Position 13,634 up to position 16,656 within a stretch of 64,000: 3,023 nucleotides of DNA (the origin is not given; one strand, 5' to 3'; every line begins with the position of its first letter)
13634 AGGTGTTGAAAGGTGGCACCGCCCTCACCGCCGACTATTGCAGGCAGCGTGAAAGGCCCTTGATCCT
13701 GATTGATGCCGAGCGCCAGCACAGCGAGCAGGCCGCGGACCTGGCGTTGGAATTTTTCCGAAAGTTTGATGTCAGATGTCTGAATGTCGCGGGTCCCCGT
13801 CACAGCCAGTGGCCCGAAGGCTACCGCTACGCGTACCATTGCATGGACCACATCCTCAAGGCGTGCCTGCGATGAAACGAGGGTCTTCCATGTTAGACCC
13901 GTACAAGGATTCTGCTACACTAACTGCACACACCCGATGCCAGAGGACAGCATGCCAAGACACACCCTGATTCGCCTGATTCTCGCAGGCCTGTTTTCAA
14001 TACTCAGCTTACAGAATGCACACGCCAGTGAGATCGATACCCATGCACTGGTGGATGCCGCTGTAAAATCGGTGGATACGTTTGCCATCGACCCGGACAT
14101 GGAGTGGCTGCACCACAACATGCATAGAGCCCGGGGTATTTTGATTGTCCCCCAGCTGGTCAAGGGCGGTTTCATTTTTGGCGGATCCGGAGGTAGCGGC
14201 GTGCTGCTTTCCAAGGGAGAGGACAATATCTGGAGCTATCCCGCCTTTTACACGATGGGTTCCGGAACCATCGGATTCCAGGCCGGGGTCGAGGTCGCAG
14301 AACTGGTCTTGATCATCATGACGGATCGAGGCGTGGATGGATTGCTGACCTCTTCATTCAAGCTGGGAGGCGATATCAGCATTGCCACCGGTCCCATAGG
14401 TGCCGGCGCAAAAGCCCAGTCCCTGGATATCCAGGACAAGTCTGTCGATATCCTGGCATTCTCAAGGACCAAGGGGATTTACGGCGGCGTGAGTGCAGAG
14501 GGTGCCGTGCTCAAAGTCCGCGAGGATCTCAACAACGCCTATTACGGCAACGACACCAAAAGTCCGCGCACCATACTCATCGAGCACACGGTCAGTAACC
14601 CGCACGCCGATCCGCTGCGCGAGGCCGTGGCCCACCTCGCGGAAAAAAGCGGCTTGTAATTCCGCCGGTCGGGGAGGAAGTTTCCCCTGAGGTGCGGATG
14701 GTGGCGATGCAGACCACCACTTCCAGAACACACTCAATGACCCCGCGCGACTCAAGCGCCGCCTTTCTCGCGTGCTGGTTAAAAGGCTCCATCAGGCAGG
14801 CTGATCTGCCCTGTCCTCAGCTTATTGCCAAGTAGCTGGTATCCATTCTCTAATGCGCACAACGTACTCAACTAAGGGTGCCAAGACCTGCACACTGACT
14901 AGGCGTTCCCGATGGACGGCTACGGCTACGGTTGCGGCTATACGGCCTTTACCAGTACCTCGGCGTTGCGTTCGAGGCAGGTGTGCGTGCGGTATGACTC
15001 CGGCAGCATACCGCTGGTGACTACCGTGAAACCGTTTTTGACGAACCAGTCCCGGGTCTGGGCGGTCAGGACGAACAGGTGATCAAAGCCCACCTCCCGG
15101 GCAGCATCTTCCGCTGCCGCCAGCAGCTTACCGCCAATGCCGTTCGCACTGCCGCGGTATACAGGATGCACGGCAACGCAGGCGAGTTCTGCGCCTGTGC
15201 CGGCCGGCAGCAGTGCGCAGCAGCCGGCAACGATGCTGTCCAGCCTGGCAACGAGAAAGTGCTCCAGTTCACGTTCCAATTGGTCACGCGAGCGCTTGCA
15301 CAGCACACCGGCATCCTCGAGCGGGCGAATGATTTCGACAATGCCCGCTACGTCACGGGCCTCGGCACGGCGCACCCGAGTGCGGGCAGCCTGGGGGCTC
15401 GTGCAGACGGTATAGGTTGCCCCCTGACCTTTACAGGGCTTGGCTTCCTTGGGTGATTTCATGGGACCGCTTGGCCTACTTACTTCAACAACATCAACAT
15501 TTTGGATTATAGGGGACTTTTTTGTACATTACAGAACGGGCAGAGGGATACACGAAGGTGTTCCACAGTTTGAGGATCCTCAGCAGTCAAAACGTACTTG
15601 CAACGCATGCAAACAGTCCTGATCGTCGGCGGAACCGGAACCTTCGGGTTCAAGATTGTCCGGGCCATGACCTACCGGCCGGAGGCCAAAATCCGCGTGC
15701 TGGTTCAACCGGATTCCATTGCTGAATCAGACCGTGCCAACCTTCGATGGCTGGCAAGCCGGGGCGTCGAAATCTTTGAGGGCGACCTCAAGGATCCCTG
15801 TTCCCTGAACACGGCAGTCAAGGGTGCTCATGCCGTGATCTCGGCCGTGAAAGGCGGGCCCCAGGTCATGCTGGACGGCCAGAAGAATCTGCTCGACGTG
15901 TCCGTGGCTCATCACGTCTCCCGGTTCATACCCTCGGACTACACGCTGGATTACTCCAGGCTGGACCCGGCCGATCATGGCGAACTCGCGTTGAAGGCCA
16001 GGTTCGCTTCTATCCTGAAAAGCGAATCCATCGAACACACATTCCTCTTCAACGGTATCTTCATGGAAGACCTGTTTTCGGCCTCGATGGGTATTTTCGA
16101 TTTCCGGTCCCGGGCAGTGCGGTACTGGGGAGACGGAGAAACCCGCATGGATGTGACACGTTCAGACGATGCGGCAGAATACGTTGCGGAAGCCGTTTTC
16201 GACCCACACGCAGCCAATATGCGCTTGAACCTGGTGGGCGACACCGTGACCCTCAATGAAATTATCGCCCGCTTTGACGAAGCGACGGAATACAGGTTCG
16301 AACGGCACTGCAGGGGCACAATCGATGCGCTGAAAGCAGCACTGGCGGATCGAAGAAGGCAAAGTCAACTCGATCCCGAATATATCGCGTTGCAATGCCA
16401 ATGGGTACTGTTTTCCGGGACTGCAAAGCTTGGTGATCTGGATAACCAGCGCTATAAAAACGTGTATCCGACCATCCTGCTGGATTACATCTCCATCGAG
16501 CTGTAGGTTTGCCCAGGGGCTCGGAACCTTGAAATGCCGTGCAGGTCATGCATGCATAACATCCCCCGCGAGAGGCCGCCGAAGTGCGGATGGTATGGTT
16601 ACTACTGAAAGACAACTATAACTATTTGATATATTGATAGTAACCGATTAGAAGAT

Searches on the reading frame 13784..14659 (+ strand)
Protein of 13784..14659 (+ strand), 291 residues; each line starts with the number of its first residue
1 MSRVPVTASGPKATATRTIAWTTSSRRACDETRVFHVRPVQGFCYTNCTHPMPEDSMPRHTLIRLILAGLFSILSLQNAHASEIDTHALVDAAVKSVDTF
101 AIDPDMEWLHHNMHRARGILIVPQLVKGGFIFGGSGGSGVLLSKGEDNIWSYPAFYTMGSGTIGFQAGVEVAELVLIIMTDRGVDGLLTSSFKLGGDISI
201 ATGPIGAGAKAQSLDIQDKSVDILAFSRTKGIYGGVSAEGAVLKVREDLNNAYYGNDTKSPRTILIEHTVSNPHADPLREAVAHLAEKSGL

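Call 9: search_protein_families(library=pfam, proteins=[window:13784-14659:+], max_evalue=0.001)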
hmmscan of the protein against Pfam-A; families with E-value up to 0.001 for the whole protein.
window:13784-14659:+ (291 aa): 1 family
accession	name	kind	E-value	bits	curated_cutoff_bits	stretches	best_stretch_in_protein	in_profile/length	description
PF04366.17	Ysc84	-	3.5e-33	114.5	25.1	1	160-283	2-125/127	Las17-binding protein actin regulator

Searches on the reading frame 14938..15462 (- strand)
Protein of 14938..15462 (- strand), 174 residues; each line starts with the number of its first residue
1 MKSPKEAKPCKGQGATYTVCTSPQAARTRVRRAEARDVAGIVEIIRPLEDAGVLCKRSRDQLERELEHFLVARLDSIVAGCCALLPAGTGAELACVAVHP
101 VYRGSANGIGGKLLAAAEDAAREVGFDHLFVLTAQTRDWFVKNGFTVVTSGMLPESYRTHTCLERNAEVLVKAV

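Call 9: search_protein_families(library=pfam, proteins=[window:14938-15462:-], max_evalue=0.001)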
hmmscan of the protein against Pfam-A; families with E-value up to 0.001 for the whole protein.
window:14938-15462:- (174 aa): 2 families
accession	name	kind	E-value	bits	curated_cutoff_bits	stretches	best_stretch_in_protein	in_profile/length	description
PF13508.13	Acetyltransf_7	-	2.9e-11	44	27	1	67-146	3-83/84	Acetyltransferase (GNAT) domain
PF00583.31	Acetyltransf_1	-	8.2e-10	39.4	20.7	1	59-135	22-106/116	Acetyltransferase (GNAT) family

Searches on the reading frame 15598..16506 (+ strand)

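Call 9: search_protein_families(library=pfam, proteins=[window:15598-16506:+], max_evalue=0.001)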
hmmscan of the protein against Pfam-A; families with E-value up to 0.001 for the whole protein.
window:15598-16506:+ (302 aa): 4 families
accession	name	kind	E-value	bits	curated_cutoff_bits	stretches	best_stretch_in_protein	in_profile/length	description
PF05368.20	NmrA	-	8.3e-30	104.8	27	1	5-237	3-241/298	NmrA-like family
PF13460.12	NAD_binding_10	-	1.6e-11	44.9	27.2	1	11-156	1-147/184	NAD(P)H-binding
PF01370.27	Epimerase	-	5.1e-05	23.2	20.9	0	7-86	1-76/240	NAD dependent epimerase/dehydratase family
PF08659.16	KR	-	7.3e-05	23.2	22.6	1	6-86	2-84/180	KR domain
